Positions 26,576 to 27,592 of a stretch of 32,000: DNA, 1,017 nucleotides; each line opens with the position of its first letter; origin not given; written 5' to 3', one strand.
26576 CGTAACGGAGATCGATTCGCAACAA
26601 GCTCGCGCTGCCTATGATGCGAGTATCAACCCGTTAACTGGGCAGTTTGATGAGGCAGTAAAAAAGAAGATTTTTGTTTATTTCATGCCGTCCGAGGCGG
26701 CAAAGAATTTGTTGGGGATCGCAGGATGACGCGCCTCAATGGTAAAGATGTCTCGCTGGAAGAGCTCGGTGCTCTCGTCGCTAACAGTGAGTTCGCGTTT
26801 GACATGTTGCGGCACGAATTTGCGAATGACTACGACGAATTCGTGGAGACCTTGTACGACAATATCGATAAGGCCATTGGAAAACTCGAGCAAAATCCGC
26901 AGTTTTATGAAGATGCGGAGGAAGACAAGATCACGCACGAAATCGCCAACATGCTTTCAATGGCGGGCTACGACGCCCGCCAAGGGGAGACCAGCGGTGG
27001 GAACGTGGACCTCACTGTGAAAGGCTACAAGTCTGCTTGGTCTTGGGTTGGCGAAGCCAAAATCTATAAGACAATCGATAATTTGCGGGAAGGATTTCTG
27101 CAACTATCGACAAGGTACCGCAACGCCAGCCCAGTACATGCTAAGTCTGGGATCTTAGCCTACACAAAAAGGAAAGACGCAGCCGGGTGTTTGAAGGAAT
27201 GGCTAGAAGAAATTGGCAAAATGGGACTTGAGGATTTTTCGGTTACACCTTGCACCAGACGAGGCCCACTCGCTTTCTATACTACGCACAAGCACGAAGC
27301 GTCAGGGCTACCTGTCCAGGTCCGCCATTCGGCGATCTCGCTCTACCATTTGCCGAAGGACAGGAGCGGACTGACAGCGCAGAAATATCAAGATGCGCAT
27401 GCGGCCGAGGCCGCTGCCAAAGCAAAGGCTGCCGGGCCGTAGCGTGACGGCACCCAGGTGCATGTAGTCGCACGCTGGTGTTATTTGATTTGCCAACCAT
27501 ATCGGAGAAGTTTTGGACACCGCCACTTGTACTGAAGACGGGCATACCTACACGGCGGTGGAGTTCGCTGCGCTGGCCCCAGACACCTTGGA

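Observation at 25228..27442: Translationally coupled three-gene cargo cassette (unknown, unknown, PD-(D/E)xK-like nuclease) inside an inovirus prophage: candidate undescribed defence/exclusion system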

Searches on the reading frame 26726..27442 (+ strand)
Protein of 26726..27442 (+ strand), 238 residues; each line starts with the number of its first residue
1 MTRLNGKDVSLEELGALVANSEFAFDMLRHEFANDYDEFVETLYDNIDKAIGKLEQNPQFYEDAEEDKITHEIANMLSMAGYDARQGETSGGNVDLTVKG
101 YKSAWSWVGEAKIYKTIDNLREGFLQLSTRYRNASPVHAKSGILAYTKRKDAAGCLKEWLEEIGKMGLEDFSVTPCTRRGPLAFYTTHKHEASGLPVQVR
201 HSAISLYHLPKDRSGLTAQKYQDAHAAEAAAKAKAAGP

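Call 3: search_protein_families(library=pfam, proteins=[window:26726-27442:+], max_evalue=1)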
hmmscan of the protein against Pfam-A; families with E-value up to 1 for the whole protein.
window:26726-27442:+ (238 aa): 1 family
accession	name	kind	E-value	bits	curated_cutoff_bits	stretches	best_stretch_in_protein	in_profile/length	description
PF19971.4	TCAD2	-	0.0016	19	27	0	155-194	46-85/90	Ternary complex associated domain 2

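Call 4: search_protein_families(library=padloc, proteins=[window:26726-27442:+], max_evalue=1)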
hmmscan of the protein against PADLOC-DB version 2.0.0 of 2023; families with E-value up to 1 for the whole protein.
window:26726-27442:+ (238 aa): 0 families

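Call 5: search_protein_families(library=phrogs, proteins=[window:26726-27442:+], max_evalue=1)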
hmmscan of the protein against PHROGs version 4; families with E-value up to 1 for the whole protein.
window:26726-27442:+ (238 aa): 5 families
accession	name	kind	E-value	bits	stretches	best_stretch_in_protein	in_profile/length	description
phrog_9664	-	unknown function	9.7e-54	183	1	8-215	5-213/215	-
phrog_34068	-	transcription regulation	0.017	16.4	1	29-96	44-109/115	RNA polymerase sigma factor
phrog_14479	-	unknown function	0.07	15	1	45-97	9-60/90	-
phrog_18916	-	unknown function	0.15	11.4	1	16-73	59-116/643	-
phrog_4019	-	unknown function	0.26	12.4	1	32-66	44-78/114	-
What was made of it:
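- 26726..27442 (+): Gene C (238 aa). Predicted PD-(D/E)xK-type nuclease and proposed effector. PHROG phrog_9664, 9.7e-54 (call 5).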

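Call 6: search_protein_families(library=ncbifam, proteins=[window:26726-27442:+], max_evalue=1)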
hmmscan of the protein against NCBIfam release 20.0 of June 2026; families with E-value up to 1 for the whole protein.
window:26726-27442:+ (238 aa): 0 families

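Call 10: find_homologous_proteins(query=window:26726-27442:+)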
Query window:26726-27442:+ (238 aa): 39 proteins with E <= 0.001 among 1203 candidates.
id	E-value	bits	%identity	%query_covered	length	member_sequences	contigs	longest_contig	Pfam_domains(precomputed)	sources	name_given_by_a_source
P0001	1.9e-136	471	89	93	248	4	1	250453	-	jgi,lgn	jgi:hypothetical protein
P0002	2.2e-132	458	86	93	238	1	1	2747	-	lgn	-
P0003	2.0e-129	448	85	94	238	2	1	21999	-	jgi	jgi:hypothetical protein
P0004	5.9e-127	440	84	93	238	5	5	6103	-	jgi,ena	jgi:hypothetical protein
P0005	7.0e-126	437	83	97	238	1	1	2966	-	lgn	-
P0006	2.3e-103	363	68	96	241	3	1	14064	-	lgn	-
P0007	2.5e-103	363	68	99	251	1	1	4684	-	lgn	-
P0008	4.4e-92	326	61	96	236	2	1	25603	-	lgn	-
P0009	1.5e-83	298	62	93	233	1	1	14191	-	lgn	-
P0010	8.8e-80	286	58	92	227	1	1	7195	-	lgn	-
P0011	3.8e-79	284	58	96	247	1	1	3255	-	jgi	jgi:hypothetical protein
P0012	1.7e-76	275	58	91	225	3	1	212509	-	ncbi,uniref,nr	ncbi:hypothetical protein [Duganella sp. BJB476]|uniref:hypothetical protein n=1 Tax=Duganella sp. B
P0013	9.3e-76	273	56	94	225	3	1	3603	-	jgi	jgi:hypothetical protein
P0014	4.7e-75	270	55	92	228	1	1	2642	-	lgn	-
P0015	2.8e-74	268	54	92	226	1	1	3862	-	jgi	jgi:hypothetical protein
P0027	1.5e-61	226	45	97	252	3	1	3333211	-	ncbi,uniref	ncbi:hypothetical protein [Paraburkholderia sp. A1RO-5L]|uniref:hypothetical protein n=1 Tax=Parabur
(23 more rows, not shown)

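Call 11: search_dna_similar(query=window:26726-27442:+, collection=phages, mode=protein, max_rows=30)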
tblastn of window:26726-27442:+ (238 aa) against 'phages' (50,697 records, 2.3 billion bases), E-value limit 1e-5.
Records with a match: 12; places in all: 12; records where one place covers at least 80% of the query: 8.
Best place of each record, by identity: <60% 12.
By first word of the organism name: Stx1a-converting 7; Acinetobacter 2; Klebsiella 1; Vibrio 1; Moraxella 1.
By host as written in the record: - 9; Klebsiella pneumoniae 1; Vibrio cyclitrophicus 10N.247.311.62 1; Moraxella catarrhalis 1.
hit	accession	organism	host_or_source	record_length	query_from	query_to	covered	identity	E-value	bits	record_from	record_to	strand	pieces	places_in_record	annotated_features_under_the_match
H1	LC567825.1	Stx1a-converting phage Stx1_499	-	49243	5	219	90%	35.9%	3e-37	144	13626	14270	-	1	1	hypothetical protein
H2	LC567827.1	Stx1a-converting phage Stx1_699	-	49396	5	219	90%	35.9%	3e-37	144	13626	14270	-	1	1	hypothetical protein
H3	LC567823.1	Stx1a-converting phage Stx1_132418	-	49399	5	219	90%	35.9%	3e-37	144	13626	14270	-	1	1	hypothetical protein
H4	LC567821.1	Stx1a-converting phage Stx1_14744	-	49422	5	219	90%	35.9%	3e-37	144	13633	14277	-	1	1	hypothetical protein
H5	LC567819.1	Stx1a-converting phage Stx1_14040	-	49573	5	219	90%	35.9%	3e-37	144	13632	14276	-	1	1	hypothetical protein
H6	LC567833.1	Stx1a-converting phage Stx1_EH1992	-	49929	5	219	90%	35.9%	3e-37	144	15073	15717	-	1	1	hypothetical protein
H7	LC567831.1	Stx1a-converting phage Stx1_EH1995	-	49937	5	219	90%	35.9%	3e-37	144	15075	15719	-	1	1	hypothetical protein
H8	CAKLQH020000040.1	Acinetobacter phage MD-2021a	not known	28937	27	212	78%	33.2%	6e-23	102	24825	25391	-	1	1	Uncharacterised protein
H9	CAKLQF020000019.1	Acinetobacter phage MD-2021a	not known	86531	27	212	78%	33.2%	6e-23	102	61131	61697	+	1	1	Uncharacterised protein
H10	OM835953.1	Klebsiella phage KP12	Klebsiella pneumoniae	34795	10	212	85%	27.4%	2e-14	78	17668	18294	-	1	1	hypothetical protein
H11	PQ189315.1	Vibrio phage 10N.247.311.62_PE001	Vibrio cyclitrophicus 10N.247.311.62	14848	39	221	77%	28.7%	5e-12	71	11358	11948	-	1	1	hypothetical protein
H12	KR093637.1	Moraxella phage Mcat13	Moraxella catarrhalis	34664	34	211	75%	29.4%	4e-17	86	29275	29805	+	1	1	none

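Call 12: get_annotated_region(hit=H1, flank=5000)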
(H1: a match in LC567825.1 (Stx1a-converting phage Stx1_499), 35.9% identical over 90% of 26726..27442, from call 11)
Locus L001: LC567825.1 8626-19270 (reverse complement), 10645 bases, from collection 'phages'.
description: Stx1a-converting phage Stx1_499 DNA, complete genome.
organism: Stx1a-converting phage Stx1_499 (NCBI taxid 2751378)
taxonomy: Viruses; Duplodnaviria; Heunggongvirae; Uroviricota; Caudoviricetes
host: -; source: -; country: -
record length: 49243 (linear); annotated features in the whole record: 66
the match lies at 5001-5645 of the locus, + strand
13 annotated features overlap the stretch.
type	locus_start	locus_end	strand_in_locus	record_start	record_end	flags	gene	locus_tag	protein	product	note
CDS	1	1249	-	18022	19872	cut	yjhS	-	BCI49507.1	9-O-acetyl-N-acetylneuraminic acid deacetylase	Stx1a499_320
CDS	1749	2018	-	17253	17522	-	stx1B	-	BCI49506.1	Shiga toxin 1 subunit B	Stx1a499_310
CDS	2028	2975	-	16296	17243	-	stx1A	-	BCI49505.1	Shiga toxin 1 subunit A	Stx1a499_300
CDS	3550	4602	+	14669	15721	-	-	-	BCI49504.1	hypothetical protein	Stx1a499_290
CDS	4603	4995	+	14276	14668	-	-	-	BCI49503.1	hypothetical protein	Stx1a499_280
CDS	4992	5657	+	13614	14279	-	-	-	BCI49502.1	hypothetical protein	Stx1a499_270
CDS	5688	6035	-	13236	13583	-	-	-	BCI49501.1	phage antiterminator Q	Stx1a499_260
CDS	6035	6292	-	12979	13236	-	-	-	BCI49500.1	hypothetical protein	Stx1a499_250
CDS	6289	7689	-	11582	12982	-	-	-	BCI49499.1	replication protein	Stx1a499_240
CDS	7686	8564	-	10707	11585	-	-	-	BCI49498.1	DNA helicase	Stx1a499_230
CDS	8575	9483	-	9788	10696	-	-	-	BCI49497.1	phage replication protein O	Stx1a499_220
CDS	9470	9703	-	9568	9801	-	-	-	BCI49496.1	hypothetical protein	Stx1a499_210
CDS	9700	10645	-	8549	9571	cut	-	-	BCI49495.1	phage antirepressor Ant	Stx1a499_200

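Call 13: get_annotated_region(hit=H10, flank=5000)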
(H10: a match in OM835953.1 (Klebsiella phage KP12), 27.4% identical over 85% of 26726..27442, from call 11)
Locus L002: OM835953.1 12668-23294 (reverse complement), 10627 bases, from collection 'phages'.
description: Klebsiella phage KP12 clone KP12_3, partial sequence.
organism: Klebsiella phage KP12 (NCBI taxid 2923374)
taxonomy: Viruses; Duplodnaviria; Heunggongvirae; Uroviricota; Caudoviricetes; Vequintavirinae
host: Klebsiella pneumoniae; source: sewage; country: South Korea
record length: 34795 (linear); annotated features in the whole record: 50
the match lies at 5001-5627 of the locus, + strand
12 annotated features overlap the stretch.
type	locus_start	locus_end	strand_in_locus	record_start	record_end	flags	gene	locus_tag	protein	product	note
CDS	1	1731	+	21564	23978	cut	-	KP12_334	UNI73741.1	replication protein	KP12.peg.334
CDS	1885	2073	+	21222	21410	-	-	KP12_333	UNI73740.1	hypothetical protein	KP12.peg.333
CDS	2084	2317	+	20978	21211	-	-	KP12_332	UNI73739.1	hypothetical protein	KP12.peg.332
CDS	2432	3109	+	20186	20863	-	-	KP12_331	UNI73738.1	hypothetical protein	KP12.peg.331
CDS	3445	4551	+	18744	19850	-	-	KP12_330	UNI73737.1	hypothetical protein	KP12.peg.330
CDS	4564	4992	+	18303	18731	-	-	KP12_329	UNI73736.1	hypothetical protein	KP12.peg.329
CDS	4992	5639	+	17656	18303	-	-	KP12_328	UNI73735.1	hypothetical protein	KP12.peg.328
CDS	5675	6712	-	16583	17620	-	-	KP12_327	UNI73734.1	capsid packaging protein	KP12.peg.327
CDS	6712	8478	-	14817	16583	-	-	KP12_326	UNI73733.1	terminase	KP12.peg.326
CDS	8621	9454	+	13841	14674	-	-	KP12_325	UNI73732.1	capsid scaffolding protein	KP12.peg.325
CDS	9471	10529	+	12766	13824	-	-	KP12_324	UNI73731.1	major capsid protein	KP12.peg.324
CDS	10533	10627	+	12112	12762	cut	-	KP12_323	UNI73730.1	terminase endonuclease subunit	KP12.peg.323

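Call 14: get_annotated_region(hit=H11, flank=5000)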
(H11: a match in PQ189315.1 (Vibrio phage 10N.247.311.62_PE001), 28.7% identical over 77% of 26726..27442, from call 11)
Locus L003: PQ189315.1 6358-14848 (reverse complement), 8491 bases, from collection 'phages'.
description: Vibrio phage 10N.247.311.62_PE001, complete genome.
organism: Vibrio phage 10N.247.311.62_PE001 (NCBI taxid 3385295)
taxonomy: Viruses; Varidnaviria; Bamfordvirae; Preplasmiviricota; Tectiliviricetes; Vinavirales
host: Vibrio cyclitrophicus 10N.247.311.62; source: seawater; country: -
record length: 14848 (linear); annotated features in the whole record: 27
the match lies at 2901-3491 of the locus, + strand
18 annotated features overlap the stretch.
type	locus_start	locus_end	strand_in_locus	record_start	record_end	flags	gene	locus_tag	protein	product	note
CDS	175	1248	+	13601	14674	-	-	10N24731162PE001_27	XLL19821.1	hypothetical protein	Y1572_HAEIN_Putative_integrase/recombinase_HI_1572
CDS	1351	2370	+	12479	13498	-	-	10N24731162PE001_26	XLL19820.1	hypothetical protein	-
CDS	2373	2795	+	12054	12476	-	-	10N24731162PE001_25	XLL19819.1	hypothetical protein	-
CDS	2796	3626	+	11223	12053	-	-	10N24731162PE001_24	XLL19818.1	hypothetical protein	-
CDS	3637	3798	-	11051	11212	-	-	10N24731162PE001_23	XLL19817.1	hypothetical protein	GPK_BPPM2_Uncharacterized_protein_Gp-k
CDS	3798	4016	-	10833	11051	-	-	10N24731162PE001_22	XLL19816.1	hypothetical protein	-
CDS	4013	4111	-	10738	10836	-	-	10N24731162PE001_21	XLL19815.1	hypothetical protein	-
CDS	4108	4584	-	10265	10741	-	-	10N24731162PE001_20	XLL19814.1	hypothetical protein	head_protein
CDS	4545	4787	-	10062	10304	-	-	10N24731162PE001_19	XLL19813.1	hypothetical protein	tail_fiber_protein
CDS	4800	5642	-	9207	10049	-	-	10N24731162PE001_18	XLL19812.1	hypothetical protein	-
CDS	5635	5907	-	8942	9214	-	-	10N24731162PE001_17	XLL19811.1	hypothetical protein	-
CDS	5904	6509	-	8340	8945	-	-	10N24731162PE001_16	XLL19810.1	hypothetical protein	-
CDS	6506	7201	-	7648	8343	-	-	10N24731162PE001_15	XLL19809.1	hypothetical protein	GPJ_BPPM2_Uncharacterized_protein_Gp-j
CDS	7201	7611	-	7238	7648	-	-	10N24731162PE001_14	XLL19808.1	hypothetical protein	-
CDS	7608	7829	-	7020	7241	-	-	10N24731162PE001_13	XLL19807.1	hypothetical protein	-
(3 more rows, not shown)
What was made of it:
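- It lies beside the integrase of an autolykivirus-like Vibrio element (call 14).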

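Call 15: get_annotated_region(hit=H12, flank=5000)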
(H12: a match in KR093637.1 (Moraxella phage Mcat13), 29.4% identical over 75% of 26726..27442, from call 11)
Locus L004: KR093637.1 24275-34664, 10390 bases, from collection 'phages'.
description: Moraxella phage Mcat13, complete genome.
organism: Moraxella phage Mcat13 (NCBI taxid 1647528)
taxonomy: Viruses; Duplodnaviria; Heunggongvirae; Uroviricota; Caudoviricetes
host: Moraxella catarrhalis; source: sputum; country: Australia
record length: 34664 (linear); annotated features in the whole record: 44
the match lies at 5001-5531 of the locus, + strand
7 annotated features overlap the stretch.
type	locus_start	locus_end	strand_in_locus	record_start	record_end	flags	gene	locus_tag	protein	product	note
CDS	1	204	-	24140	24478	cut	-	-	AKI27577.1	hypothetical protein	-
CDS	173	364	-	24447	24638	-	-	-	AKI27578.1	hypothetical protein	-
CDS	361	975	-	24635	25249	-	-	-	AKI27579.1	hypothetical protein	-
CDS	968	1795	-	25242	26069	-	-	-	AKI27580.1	hypothetical protein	-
CDS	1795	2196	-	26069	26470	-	-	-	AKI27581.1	hypothetical protein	-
CDS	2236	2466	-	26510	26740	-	-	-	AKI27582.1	hypothetical protein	-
CDS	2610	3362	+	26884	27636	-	-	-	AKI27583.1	hypothetical protein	-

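Call 16: search_protein_families(library=padloc, proteins=[L002:3445-4551:+, L002:4564-4992:+, L002:4992-5639:+, L001:3550-4602:+, L001:4603-4995:+, L001:4992-5657:+, L003:1351-2370:+, L003:2373-2795:+, L003:2796-3626:+], max_evalue=1)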
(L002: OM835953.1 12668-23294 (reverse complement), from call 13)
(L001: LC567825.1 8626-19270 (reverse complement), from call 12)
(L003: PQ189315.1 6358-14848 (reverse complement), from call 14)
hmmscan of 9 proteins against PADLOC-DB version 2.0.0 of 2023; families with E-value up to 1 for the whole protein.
L002:3445-4551:+ (368 aa): 1 family
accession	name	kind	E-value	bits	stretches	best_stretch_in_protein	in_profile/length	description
PDLC01104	Cas9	-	0.27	9.2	1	62-160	61-140/174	Cas9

L002:4564-4992:+ (142 aa): 0 families

L002:4992-5639:+ (215 aa): 0 families

L001:3550-4602:+ (350 aa): 0 families

L001:4603-4995:+ (130 aa): 1 family
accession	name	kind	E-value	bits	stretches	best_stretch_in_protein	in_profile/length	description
PDLC01877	CARF3--CARF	-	0.0072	14.1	1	54-90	15-51/252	-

L001:4992-5657:+ (221 aa): 1 family
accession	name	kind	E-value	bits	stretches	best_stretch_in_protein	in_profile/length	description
PDLC05036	PDC-S54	-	0.0084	13.6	1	53-164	258-369/410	-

L003:1351-2370:+ (339 aa): 0 families

L003:2373-2795:+ (140 aa): 0 families

L003:2796-3626:+ (276 aa): 1 family
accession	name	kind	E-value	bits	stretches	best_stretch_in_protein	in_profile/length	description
PDLC05036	PDC-S54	-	0.018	12.5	1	46-169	253-378/410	-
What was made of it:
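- Tried and rejected: Weak PADLOC hits of homologues (PDC-S54, CARF, Cas9) are all E>0.007 (call 16).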

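Call 20: search_solved_structures(query=A1, max_evalue=10, show_alignments=2)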
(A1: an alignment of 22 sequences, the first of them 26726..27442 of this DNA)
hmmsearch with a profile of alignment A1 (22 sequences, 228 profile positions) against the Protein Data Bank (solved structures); distinct sequences matched with E-value up to 10: 0.

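Call 24: find_related_loci(query=A1, collection=genome_contigs, flank=10000)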
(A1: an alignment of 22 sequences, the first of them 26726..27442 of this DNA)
Query A1 (238 aa) in genome_contigs; peptide patterns used: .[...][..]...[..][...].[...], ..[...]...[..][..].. (x = any residue, [..] = any of these).
149 stretches matched a pattern; 98 encode a relative of the query (tblastn E <= 1e-3); the best 80 are kept; 80 distinct loci.
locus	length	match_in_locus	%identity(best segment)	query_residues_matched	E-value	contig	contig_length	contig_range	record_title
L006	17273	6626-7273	58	7-222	1e-82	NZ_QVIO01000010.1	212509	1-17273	Duganella sp. BJB476 NODE_10_length_212509_cov_24.295162, whole genome shotgun sequence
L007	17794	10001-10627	55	7-215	3e-76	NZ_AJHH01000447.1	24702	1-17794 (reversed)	Herbaspirillum lusitanum P6-12 Scaffold21.Contig67, whole genome shotgun sequence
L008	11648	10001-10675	45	8-231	8e-66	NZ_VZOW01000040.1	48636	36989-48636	Cupriavidus pauculus strain CCUG 12507 contig_0000040, whole genome shotgun sequence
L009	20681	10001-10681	44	3-222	2e-65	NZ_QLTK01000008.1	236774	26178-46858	Paraburkholderia bryophila strain LMG 23644 Ga0139076_108, whole genome shotgun sequence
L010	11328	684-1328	44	7-221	3e-62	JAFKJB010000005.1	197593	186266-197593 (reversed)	MAG: Nitrosospira multiformis isolate SCN18_25_8_15_R2_B_54_34 SCN18_25_8_15_R2_B_scaffold_145, whole genome shotgun seq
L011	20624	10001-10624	46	26-227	8e-56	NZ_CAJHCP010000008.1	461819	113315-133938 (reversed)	Paraburkholderia metrosideri strain LMG 28140 isolate LMG 28140, whole genome shotgun sequence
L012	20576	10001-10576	42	33-224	3e-48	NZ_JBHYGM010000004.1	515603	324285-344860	MAG: Hydrogenophaga sp. isolate SAMS01UC_bin-015 SAMS01UC_bin-015_c4, whole genome shotgun sequence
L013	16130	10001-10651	39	9-222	1e-47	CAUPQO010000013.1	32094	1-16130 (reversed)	MAG: uncultured Hylemonella sp. isolate m13-metabat.3 genome assembly, contig: m13-c257, whole genome shotgun sequence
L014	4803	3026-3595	41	33-222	4e-47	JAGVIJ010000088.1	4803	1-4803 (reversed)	MAG: bacterium isolate DeMMO1_11 c_000000010794, whole genome shotgun sequence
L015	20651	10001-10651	40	9-222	3e-45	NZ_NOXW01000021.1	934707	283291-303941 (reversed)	Rhodoferax sp. TH121 scaffold11, whole genome shotgun sequence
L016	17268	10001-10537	43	32-213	2e-44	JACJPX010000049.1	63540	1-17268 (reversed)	Calothrix membranacea FACHB-236 contig49, whole genome shotgun sequence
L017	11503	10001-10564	39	32-222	5e-44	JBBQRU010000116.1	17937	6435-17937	MAG: Cyanophyceae cyanobacterium isolate Co_metawrap_1709 Cmw_1709_k141_16638331_length_17937_cov_13.8663, whole genome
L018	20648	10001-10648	37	10-222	6e-44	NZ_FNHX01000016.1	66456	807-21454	Polaromonas sp. JS666 strain JS666 UNC47MFTsu3.1, whole genome shotgun sequence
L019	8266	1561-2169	39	10-213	1e-43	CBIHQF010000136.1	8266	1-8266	MAG TPA_asm: uncultured Pseudomonas sp. isolate SRR18156215_binner13_Refined_62 genome assembly, contig: ERZ27336875.578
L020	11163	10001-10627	37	8-219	1e-42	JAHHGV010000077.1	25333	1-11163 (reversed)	MAG: Brasilonema angustatum HA4187-MV1 scaffold_155_c1, whole genome shotgun sequence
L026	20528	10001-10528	41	37-215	1e-41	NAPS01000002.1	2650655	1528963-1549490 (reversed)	Westiellopsis prolifica IICB1 scaffold_2, whole genome shotgun sequence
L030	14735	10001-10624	41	9-215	4e-41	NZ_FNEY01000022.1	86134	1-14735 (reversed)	Paracidovorax citrulli strain DSM 17060, whole genome shotgun sequence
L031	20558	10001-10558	38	32-220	3e-41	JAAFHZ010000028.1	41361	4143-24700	MAG: Synechococcales cyanobacterium bin59.metabat.ball.084 WN_Cyanobacteriales_1_scaffold_28, whole genome shotgun seque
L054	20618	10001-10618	38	9-218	4e-34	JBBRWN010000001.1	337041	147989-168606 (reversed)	MAG: Burkholderiales bacterium isolate La4_maxbin2.330 La4_maxbin2.330_K_1267693_L_337041_cov_72.0152, whole genome shot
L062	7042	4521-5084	38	28-218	2e-31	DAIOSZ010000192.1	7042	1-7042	MAG TPA_asm: Burkholderiaceae bacterium isolate CTOTU2437 NODE_4396_length_7042_cov_4.508659, whole genome shotgun seque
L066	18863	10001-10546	32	37-220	7e-29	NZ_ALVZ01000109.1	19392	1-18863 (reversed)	Xenococcus sp. PCC 7305 scaffold_00109, whole genome shotgun sequence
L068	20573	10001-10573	36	28-215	1e-27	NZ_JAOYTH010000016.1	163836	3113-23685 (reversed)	Pararhizobium sp. YC-54 YC.54_ctg016, whole genome shotgun sequence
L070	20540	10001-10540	34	32-213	4e-27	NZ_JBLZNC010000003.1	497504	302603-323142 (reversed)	Sagittula sp. SSi028 contig00003, whole genome shotgun sequence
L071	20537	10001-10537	35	32-212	7e-27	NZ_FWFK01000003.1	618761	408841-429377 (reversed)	Roseivivax jejudonensis strain CECT 8625, whole genome shotgun sequence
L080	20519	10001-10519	31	32-207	2e-23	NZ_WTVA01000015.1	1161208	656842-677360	Sneathiella chungangensis strain KCTC 32476 C67, whole genome shotgun sequence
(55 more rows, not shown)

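Call 29: search_protein_families(library=pfam, proteins=[L026:6938-10552:+, L066:6962-10555:+, L068:6855-9935:+, L070:4614-9923:+], max_evalue=0.01)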
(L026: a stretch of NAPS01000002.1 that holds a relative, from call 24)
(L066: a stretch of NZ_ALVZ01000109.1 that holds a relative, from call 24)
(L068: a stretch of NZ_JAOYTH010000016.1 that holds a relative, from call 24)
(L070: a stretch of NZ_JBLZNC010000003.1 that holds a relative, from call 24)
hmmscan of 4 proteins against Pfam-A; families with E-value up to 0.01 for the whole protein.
L026:6938-10552:+ (1204 aa): 11 families
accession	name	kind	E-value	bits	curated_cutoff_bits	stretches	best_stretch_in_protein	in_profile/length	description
PF13646.12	HEAT_2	-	1.6e-44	150.5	27.7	6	699-783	1-86/88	HEAT repeats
PF03130.22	HEAT_PBS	-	2.1e-23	80.5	20.9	1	776-801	1-26/27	PBS lyase HEAT-like repeat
PF02985.28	HEAT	-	2.4e-10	40.1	23.5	0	761-785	1-25/31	HEAT repeat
PF13513.12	HEAT_EZ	-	2.1e-08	34.9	27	0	665-692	27-54/55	HEAT-like repeat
PF00514.29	Arm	-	1.5e-06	28.5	20.6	0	667-690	13-36/41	Armadillo/beta-catenin-like repeat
PF05729.18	NACHT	-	1.9e-06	28.2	26.7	1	85-238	3-165/167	NACHT domain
PF13401.12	AAA_22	-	8.8e-06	26.5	27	1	83-203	6-120/130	AAA domain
PF05621.17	TniB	-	0.00094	19.1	22.4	1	73-203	24-159/189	Bacterial TniB protein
PF12717.13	Cnd1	-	0.00095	19.7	26.4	0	759-786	20-47/162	non-SMC mitotic condensation complex subunit 1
PF20720.3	nSTAND3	-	0.0025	18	27.2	0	73-211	8-116/155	Novel STAND NTPase 3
PF13191.12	AAA_16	-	0.0029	18.5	32.6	0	74-180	11-146/167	AAA ATPase domain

L066:6962-10555:+ (1197 aa): 10 families
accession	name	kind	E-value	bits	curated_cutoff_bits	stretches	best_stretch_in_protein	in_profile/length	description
PF13646.12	HEAT_2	-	6.5e-45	151.8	27.7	5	808-866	3-61/88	HEAT repeats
PF03130.22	HEAT_PBS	-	2e-14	52.9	20.9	0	883-908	1-26/27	PBS lyase HEAT-like repeat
PF02985.28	HEAT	-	3.9e-13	48.8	23.5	0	839-865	3-29/31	HEAT repeat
PF05729.18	NACHT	-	1e-07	32.4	26.7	1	72-224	2-165/167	NACHT domain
PF05673.19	DUF815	-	8.2e-05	22.3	23.8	1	65-118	48-101/249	Protein of unknown function (DUF815)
PF00514.29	Arm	-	0.00036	20.9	20.6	0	876-892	21-37/41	Armadillo/beta-catenin-like repeat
PF24714.1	TOR1L1_N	-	0.00086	19.2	43.3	0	835-866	210-241/281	TORTIFOLIA1 N-terminal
PF13191.12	AAA_16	-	0.0022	18.9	32.6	0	62-140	16-86/167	AAA ATPase domain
PF13513.12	HEAT_EZ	-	0.0038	18.2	27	0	780-800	36-55/55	HEAT-like repeat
PF00931.28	NB-ARC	-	0.0069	16.1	23.5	0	66-260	13-209/248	NB-ARC domain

L068:6855-9935:+ (1026 aa): 1 family
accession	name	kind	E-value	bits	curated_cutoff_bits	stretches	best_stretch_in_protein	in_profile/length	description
PF04851.21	ResIII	-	0.00017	22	22.5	1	167-318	3-145/164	Type III restriction enzyme, res subunit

L070:4614-9923:+ (1769 aa): 8 families
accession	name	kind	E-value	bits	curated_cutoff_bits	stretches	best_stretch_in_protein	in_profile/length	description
PF18135.7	Type_ISP_C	-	5.4e-105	351.7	25.9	1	1228-1602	1-342/342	Type ISP C-terminal specificity domain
PF22240.1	ISP_coupler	-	1.9e-49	167.7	27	1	721-844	1-125/126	Type ISP restriction-modification enzyme, coupler domain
PF13156.12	Mrr_cat_2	-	2.6e-29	102.1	22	1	34-154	2-121/127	Restriction endonuclease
PF04851.21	ResIII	-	1.2e-25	90.7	22.5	1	165-362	2-163/164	Type III restriction enzyme, res subunit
PF00271.37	Helicase_C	-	1.2e-11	45.2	23.5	1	462-580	11-109/110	Helicase conserved C-terminal domain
PF00270.35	DEAD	-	5.1e-10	39.8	26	1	170-362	3-161/167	DEAD/DEAH box helicase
PF02384.22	N6_Mtase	-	1.9e-06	27.9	20.4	1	854-1058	10-163/311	N-6 DNA Methylase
PF07669.17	Eco57I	-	2.1e-05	25.1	25.3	1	1009-1118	70-167/171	Eco57I restriction-modification methylase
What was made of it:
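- On STAND/NLR-like immune receptors: Present only in the cyanobacterial C-fusion relatives (call 29).
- Closest known: Type ISP restriction-modification enzymes. Same: They contain Mrr_cat_2, helicase, coupler, N6-methylase and Type_ISP_C domains (call 29).
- B is attached to restriction enzymes (call 29). The fusions to NACHT-HEAT and to Type ISP restriction enzymes do not fit a housekeeping recombination role (call 29). Fusion partners are host immune-type sensors, NACHT-HEAT and Type ISP RM (call 29).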
